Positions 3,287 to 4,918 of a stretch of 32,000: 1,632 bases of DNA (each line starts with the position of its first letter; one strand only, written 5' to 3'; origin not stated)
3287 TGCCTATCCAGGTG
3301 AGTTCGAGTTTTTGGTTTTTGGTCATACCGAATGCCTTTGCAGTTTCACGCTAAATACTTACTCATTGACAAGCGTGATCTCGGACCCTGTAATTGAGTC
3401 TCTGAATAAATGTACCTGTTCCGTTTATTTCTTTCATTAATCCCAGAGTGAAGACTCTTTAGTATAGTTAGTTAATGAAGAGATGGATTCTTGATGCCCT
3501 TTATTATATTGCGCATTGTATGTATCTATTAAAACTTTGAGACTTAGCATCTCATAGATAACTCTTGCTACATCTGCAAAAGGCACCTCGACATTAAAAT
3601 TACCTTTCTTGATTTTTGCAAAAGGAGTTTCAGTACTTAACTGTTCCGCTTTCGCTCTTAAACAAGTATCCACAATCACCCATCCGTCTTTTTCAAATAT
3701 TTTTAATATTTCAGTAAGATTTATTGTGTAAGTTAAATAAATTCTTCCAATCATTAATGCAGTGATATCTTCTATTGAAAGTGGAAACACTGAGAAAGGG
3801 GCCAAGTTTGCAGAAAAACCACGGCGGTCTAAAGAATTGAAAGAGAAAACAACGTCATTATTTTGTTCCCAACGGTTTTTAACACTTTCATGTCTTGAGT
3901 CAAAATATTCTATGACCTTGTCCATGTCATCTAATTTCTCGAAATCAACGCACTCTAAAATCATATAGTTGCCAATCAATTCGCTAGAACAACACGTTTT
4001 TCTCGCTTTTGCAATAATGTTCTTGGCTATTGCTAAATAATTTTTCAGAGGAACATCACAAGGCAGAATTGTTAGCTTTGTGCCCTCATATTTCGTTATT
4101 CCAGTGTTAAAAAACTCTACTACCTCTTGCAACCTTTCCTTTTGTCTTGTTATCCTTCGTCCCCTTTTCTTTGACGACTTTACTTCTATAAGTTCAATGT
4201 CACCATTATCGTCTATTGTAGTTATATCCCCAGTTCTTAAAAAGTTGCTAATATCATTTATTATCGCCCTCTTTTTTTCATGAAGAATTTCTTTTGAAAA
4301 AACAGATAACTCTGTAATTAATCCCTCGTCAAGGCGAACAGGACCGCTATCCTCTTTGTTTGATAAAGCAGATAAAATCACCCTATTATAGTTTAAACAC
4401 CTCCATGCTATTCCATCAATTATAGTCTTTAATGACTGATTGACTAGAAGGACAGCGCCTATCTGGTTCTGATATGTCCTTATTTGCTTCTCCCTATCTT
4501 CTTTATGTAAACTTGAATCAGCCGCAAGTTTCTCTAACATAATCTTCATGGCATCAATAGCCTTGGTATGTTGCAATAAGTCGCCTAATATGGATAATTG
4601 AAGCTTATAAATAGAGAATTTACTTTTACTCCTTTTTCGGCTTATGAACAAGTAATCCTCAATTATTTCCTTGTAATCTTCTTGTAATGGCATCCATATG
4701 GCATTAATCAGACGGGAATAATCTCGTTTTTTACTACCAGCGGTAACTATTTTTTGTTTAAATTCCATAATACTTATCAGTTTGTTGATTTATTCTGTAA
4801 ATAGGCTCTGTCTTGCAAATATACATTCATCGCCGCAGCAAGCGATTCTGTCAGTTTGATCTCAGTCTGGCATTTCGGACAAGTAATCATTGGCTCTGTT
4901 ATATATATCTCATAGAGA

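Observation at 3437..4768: AT-rich 443-aa orphan ORF with a PD-(D/E)xK-like motif inserted between SNF2 and Mod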

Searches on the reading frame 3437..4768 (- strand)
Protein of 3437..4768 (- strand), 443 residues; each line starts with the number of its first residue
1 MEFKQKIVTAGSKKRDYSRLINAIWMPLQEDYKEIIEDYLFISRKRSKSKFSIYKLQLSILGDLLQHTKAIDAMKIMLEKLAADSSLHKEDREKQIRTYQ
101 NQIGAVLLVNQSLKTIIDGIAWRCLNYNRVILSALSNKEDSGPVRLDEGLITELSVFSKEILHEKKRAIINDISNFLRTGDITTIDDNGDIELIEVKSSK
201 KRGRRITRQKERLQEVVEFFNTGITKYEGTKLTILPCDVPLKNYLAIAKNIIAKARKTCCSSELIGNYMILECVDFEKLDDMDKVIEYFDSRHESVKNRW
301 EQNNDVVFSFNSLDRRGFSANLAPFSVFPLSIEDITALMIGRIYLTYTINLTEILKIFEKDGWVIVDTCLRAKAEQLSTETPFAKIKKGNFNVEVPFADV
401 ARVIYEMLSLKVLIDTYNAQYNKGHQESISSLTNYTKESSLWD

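Call 3: search_protein_families(library=pfam, proteins=[window:3437-4768:-], max_evalue=1)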
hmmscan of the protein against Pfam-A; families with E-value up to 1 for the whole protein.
window:3437-4768:- (443 aa): 2 families
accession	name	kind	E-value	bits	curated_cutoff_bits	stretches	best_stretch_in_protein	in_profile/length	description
PF16593.10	Cas9-BH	-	0.029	14.5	26.3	1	204-227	9-32/33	Bridge helix of CRISPR-associated endonuclease Cas9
PF08998.16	Epsilon_antitox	-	0.032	15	25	1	157-199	7-50/82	Bacterial epsilon antitoxin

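Call 4: search_protein_families(library=padloc, proteins=[window:3437-4768:-], max_evalue=1)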
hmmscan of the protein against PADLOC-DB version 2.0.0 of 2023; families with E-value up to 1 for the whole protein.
window:3437-4768:- (443 aa): 0 families

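Call 5: search_protein_families(library=ncbifam, proteins=[window:3437-4768:-], max_evalue=1)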
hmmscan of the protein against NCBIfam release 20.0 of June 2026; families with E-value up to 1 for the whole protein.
window:3437-4768:- (443 aa): 0 families

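Call 6: find_homologous_proteins(query=window:3437-4768:-, max_evalue=0.001)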
Query window:3437-4768:- (443 aa): 38 proteins with E <= 0.001 among 6550 candidates.
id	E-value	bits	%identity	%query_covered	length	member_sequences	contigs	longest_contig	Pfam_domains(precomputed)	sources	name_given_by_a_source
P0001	1.4e-283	958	99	100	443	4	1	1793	-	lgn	-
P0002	1.1e-262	889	91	100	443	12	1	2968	-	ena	-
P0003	3.1e-258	875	90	100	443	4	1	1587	-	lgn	-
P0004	3.7e-257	871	90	100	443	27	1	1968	-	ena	-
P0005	3.7e-227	772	79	100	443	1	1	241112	-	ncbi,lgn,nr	ncbi:MAG: hypothetical protein MRJ65_14015 [Candidatus Brocadiaceae bacterium]|nr:hypothetical prote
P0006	8.9e-224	761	78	100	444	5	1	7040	-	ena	-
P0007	1.2e-100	356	41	95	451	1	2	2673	-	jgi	-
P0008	1.2e-98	349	41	95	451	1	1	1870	-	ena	-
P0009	1.6e-98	349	40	96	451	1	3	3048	-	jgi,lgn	-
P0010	2.7e-96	341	39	100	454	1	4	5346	-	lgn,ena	-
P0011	5.1e-96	341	39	100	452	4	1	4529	-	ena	-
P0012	6.5e-96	340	40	100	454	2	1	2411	-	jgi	jgi:hypothetical protein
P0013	4.4e-95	337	39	100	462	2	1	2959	-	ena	-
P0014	3.6e-94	334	40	100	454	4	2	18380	-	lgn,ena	-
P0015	5.2e-94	334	41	97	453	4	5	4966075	-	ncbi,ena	-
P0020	1.1e-87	313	37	95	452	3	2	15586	-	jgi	jgi:hypothetical protein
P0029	8.3e-75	271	37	88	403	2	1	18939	-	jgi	jgi:hypothetical protein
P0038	2.0e-48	184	29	95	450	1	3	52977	-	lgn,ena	-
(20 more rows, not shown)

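Call 7: search_solved_structures(query=window:3437-4768:-, max_evalue=10)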
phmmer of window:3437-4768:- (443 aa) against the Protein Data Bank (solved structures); distinct sequences matched with E-value up to 10: 0.

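Call 8: search_protein_families(library=phrogs, proteins=[window:3437-4768:-], max_evalue=1)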
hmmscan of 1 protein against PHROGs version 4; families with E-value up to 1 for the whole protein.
window:3437-4768:- (443 aa): 4 families
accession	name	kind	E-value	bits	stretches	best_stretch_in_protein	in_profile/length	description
phrog_14906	-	unknown function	2.9e-07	30.7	1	123-221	120-213/429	-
phrog_22976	-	unknown function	0.16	13.1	0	119-142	39-62/89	-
phrog_7452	-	unknown function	0.19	12.6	0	252-294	14-54/164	-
phrog_14817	-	unknown function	0.36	12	1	57-76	18-37/57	-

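Call 12: find_encoding_contigs(protein=P0015, flank=10000, max_places=3)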
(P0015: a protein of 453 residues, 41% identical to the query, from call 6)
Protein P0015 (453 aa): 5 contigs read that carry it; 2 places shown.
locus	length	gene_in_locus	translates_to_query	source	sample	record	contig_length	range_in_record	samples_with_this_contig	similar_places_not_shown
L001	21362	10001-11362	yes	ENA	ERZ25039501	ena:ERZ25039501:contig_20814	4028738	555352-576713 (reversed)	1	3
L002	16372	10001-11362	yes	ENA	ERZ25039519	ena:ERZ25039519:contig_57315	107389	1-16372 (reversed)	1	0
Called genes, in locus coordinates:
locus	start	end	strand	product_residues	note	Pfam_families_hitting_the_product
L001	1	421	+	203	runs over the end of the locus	PF04961:FTCD_C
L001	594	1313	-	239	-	PF00551:Formyl_trans_N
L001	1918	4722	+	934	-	PF13567:DUF4131, PF03772:Competence, PF00753:Lactamase_B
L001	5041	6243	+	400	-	PF13701:DDE_Tnp_1_4, PF01609:DDE_Tnp_1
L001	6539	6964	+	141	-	-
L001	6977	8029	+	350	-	-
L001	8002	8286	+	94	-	-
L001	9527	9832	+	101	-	-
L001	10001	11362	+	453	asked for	-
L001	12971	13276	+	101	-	-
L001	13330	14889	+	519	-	PF00890:FAD_binding_2 (faint), PF01266:DAO, PF12831:FAD_oxidored (faint), PF16901:DAO_C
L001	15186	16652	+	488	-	PF05598:DUF772, PF01609:DDE_Tnp_1, PF13751:DDE_Tnp_1_6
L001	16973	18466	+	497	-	PF00370:FGGY_N, PF02782:FGGY_C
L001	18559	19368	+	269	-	PF00149:Metallophos, PF12850:Metallophos_2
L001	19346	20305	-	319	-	PF01073:3Beta_HSD, PF01370:Epimerase, PF02719:Polysacc_synt_2, PF04321:RmlD_sub_bind, PF16363:GDP_Man_Dehyd, PF07993:NAD_binding_4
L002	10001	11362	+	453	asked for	-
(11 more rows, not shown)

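Call 13: find_encoding_contigs(protein=P0038, flank=10000, max_places=3)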
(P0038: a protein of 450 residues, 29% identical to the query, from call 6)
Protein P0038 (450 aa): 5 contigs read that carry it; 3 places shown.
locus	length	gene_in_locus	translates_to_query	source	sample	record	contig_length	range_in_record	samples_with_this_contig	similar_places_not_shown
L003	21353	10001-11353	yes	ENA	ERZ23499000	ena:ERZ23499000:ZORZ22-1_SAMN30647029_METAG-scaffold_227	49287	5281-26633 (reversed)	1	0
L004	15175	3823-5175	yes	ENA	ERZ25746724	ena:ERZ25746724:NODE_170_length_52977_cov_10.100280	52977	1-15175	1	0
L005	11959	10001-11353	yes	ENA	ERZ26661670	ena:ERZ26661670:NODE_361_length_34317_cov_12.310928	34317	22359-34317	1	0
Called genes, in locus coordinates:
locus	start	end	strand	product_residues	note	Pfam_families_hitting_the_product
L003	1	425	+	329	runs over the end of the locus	PF04055:Radical_SAM, PF16199:Radical_SAM_C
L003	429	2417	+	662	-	-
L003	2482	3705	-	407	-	-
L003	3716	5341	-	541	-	-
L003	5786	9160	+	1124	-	PF13570:Beta-prop_ACSF4 (faint), PF13517:FG-GAP_3 (faint), PF22073:Cep192_D4 (weak), PF22544:HYDIN_VesB_CFA65-like_Ig, PF13360:PQQ_2, PF13620:CarboxypepD_reg (weak), PF13860:FlgD_ig, PF18962:Por_Secre_tail, +6 more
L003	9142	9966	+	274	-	PF00583:Acetyltransf_1 (faint)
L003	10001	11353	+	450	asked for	-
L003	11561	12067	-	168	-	PF00881:Nitroreductase, PF14512:TM1586_NiRdase, PF00881:Nitroreductase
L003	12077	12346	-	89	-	PF05899:Cupin_3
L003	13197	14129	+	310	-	PF00005:ABC_tran, PF13304:AAA_21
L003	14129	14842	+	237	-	PF01061:ABC2_membrane (weak), PF12679:ABC2_membrane_2, PF12730:ABC2_membrane_4, PF13346:ABC2_membrane_5 (weak), PF12698:ABC2_membrane_3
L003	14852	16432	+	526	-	PF23357:DUF7088, PF09822:ABC_transp_aux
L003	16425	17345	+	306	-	PF14238:DUF4340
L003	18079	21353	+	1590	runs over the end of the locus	PF08126:Propeptide_C25, PF01364:Peptidase_C25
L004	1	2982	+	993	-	?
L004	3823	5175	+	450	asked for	-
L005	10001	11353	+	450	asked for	-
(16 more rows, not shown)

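Call 14: find_encoding_contigs(protein=P0005, flank=10000, max_places=2)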
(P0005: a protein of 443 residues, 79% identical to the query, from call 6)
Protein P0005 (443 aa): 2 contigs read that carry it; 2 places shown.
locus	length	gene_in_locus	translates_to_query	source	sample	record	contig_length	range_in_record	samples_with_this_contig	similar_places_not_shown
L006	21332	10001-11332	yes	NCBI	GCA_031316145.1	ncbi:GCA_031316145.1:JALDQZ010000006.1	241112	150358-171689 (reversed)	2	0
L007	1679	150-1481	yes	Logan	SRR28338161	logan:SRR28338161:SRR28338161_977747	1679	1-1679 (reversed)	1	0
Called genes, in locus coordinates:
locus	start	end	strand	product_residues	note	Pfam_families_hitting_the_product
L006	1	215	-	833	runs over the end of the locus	PF00133:tRNA-synt_1, PF01406:tRNA-synt_1e (faint), PF09334:tRNA-synt_1g, PF13603:tRNA-synt_1_2, PF00133:tRNA-synt_1, PF09334:tRNA-synt_1g, PF08264:Anticodon_1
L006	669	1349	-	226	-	PF00589:Phage_integrase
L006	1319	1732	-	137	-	PF24624:Int_N (faint)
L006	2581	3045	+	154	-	-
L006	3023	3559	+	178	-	PF13102:Phage_int_SAM_5 (weak)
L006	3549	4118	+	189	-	PF00589:Phage_integrase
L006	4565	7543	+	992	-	PF00176:SNF2-rel_dom, PF00270:DEAD, PF04851:ResIII, PF00271:Helicase_C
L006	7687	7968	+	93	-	PF02604:PhdYeFM_antitox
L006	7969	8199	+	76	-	-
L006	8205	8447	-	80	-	-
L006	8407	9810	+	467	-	-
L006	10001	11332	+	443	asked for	-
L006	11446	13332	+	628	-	PF01555:N6_N4_Mtase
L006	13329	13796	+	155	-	PF04480:DUF559, PF18741:MTES_1575 (weak)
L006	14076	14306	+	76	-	-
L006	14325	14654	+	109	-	PF22600:MTPAP-like_central (weak), PF01909:NTP_transf_2, PF18765:Polbeta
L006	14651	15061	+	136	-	PF05168:HEPN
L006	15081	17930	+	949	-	PF04851:ResIII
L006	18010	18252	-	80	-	-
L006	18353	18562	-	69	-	PF14076:DUF4258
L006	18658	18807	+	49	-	-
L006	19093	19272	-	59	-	-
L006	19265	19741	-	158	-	-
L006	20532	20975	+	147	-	-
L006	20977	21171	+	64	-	-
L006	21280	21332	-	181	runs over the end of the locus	-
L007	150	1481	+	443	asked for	-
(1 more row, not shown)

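Call 15: find_encoding_contigs(protein=P0014, flank=10000, max_places=2)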
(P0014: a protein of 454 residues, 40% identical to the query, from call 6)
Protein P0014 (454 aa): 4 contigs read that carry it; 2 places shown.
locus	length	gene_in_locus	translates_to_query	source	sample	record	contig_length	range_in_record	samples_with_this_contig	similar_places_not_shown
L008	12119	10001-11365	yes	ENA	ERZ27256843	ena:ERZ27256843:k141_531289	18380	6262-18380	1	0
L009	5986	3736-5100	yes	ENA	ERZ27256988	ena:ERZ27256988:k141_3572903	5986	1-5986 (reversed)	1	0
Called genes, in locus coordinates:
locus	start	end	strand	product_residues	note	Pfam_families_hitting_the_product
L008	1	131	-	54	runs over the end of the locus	PF09723:Zn_ribbon_8, PF17283:Zn_ribbon_SprT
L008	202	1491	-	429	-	PF13482:RNase_H_2, PF07719:TPR_2 (faint), PF13428:TPR_14 (faint)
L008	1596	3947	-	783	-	PF00270:DEAD, PF04851:ResIII, PF00271:Helicase_C, PF22982:WHD_HRQ1, PF09369:MZB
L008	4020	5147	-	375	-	PF01590:GAF, PF13185:GAF_2, PF13492:GAF_3, PF13487:HD_5, PF01966:HD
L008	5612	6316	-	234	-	PF02592:Vut_1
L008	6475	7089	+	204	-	PF07638:Sigma70_ECF, PF12645:HTH_16 (weak), PF04542:Sigma70_r2, PF08281:Sigma70_r4_2, PF04545:Sigma70_r4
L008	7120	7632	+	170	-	PF13490:zf-HC2 (weak)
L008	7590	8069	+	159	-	-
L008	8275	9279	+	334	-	PF08240:ADH_N, PF00107:ADH_zinc_N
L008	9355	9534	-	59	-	-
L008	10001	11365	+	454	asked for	-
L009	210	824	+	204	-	PF07638:Sigma70_ECF, PF12645:HTH_16 (weak), PF04542:Sigma70_r2, PF08281:Sigma70_r4_2, PF04545:Sigma70_r4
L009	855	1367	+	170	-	PF13490:zf-HC2 (weak)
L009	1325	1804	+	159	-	-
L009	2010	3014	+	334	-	PF08240:ADH_N, PF00107:ADH_zinc_N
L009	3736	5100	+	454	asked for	-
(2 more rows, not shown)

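Call 16: find_encoding_contigs(protein=P0029, flank=10000, max_places=2)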
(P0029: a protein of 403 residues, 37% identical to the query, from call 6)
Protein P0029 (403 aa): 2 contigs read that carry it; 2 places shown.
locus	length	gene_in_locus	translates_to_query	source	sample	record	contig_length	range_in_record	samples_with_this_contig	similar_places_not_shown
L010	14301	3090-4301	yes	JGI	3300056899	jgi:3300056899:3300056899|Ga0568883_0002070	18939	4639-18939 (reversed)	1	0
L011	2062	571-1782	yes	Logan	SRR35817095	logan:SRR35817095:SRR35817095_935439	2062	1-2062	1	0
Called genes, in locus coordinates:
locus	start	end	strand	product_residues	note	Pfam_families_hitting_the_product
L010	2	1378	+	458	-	?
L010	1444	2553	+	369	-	PF00633:HHH (faint), PF14520:HHH_5 (weak), PF02481:DNA_processg_A, PF17782:WHD_DprA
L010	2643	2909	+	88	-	PF17782:WHD_DprA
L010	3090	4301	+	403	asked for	-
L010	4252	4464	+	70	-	-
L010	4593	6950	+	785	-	PF01751:Toprim, PF01131:Topoisom_bac, PF01396:Zn_ribbon_Top1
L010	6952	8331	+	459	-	PF01134:GIDA, PF01266:DAO (faint), PF12831:FAD_oxidored (faint), PF13450:NAD_binding_8 (weak)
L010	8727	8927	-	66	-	PF11127:YgaP-like_TM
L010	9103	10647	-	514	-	-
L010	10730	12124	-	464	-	PF01979:Amidohydro_1, PF07969:Amidohydro_3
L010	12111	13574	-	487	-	-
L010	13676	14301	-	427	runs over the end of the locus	PF01590:GAF, PF13185:GAF_2, PF13492:GAF_3 (faint), PF13487:HD_5, PF01966:HD, PF13487:HD_5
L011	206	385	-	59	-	-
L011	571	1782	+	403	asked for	-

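Call 17: find_encoding_contigs(protein=P0020, flank=10000, max_places=2)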
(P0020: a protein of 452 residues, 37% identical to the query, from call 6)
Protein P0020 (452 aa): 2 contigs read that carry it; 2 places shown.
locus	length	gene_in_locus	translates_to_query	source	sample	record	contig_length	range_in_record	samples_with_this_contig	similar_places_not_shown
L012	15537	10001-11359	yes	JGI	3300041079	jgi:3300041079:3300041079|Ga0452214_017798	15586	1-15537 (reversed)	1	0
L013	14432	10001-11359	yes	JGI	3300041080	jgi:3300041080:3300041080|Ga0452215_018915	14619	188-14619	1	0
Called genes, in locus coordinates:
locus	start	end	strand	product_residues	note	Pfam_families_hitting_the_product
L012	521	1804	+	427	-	-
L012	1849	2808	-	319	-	-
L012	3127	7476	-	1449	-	PF25794:SACS (faint), PF13020:NOV_C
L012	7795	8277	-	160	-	-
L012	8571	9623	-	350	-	-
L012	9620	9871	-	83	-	-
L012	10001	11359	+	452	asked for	-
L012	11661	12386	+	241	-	-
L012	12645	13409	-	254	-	-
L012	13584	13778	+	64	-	PF01381:HTH_3 (weak)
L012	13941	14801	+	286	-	PF04492:Phage_rep_O (weak)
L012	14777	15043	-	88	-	-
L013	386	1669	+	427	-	-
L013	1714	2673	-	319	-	-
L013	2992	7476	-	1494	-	PF25794:SACS (faint), PF13020:NOV_C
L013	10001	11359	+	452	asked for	-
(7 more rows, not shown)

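Call 18: predict_structure(alignment_id=A1)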
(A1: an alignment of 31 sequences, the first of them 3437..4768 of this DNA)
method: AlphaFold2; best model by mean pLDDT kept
length: 443 residues; sequences in the alignment: 31
mean_pLDDT: 82.9   pTM: 0.84
mean pLDDT of the five models: 82.9, 82.4, 82.4, 82.2, 80.6
residues with pLDDT >= 90: 191; 70-90: 169; 50-70: 53; < 50: 30
segments of 3 or more residues with pLDDT < 50: 1-26
pLDDT, mean of each block of 10 residues (from residue 1): 38 42 49 90 91 94 93 91 86 88 88 93 88 77 84 89 84 85 85 75 51 65 63 82 94 96 96 92 93 96 93 70 89 93 93 96 93 68 89 87 93 93 69 84 85
secondary structure, 60 per line:
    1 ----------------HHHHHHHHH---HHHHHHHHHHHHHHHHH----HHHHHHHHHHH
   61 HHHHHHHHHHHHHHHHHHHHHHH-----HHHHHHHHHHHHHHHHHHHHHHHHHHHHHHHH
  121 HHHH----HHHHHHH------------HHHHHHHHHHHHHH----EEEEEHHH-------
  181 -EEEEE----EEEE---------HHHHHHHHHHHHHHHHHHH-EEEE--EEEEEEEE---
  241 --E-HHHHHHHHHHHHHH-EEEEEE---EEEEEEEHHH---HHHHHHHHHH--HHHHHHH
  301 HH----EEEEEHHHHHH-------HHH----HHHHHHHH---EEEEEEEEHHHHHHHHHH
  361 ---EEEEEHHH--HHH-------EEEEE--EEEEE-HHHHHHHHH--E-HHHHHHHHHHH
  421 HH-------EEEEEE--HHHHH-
elements in order: H17-25 H29-45 H50-83 H89-124 H129-135 H148-161 E166-170 E182-186 E191-194 H204-222 E224-227 E230-237 H245-258 E260-265 E269-275 H282-291 H294-302 E307-311 H312-317 H332-339 E343-350 H351-360 E364-368 E384-388 E391-395 H397-405 H410-422 E430-435 H438-442

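Call 24: search_protein_representatives(alignment_id=A1)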
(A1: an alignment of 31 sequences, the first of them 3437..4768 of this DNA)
Query: 31 sequences, 452 profile positions. Proteins with E-value up to 0.001 (for the whole library): 1657; up to 1e-10: 892; up to 1e-30: 244. The best 150 are listed.
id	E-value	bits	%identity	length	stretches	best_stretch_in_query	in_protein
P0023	4.3e-191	651.8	-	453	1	1-451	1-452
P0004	1.1e-179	614.2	-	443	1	1-452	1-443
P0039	1.1e-169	581.3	-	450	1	1-452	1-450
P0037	1.6e-150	518.1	-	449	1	1-451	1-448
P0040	9.3e-143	492.5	-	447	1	1-452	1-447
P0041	3.7e-131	454.3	-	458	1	2-452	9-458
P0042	9.7e-130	449.6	-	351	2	200-452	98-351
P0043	1.3e-126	439.3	-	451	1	1-452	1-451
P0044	1.7e-122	425.8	-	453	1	2-452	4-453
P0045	1.0e-121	423.1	-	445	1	1-452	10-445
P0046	4.1e-114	398.1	-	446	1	2-451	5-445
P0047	3.3e-108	378.6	-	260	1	1-261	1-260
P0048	4.5e-107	374.9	-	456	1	3-452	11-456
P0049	3.1e-106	372.1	-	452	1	4-452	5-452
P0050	1.9e-102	359.6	-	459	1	2-451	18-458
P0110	2.7e-60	220.7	-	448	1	3-451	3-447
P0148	4.7e-48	180.3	-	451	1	55-452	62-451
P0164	5.0e-45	170.4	-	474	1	11-451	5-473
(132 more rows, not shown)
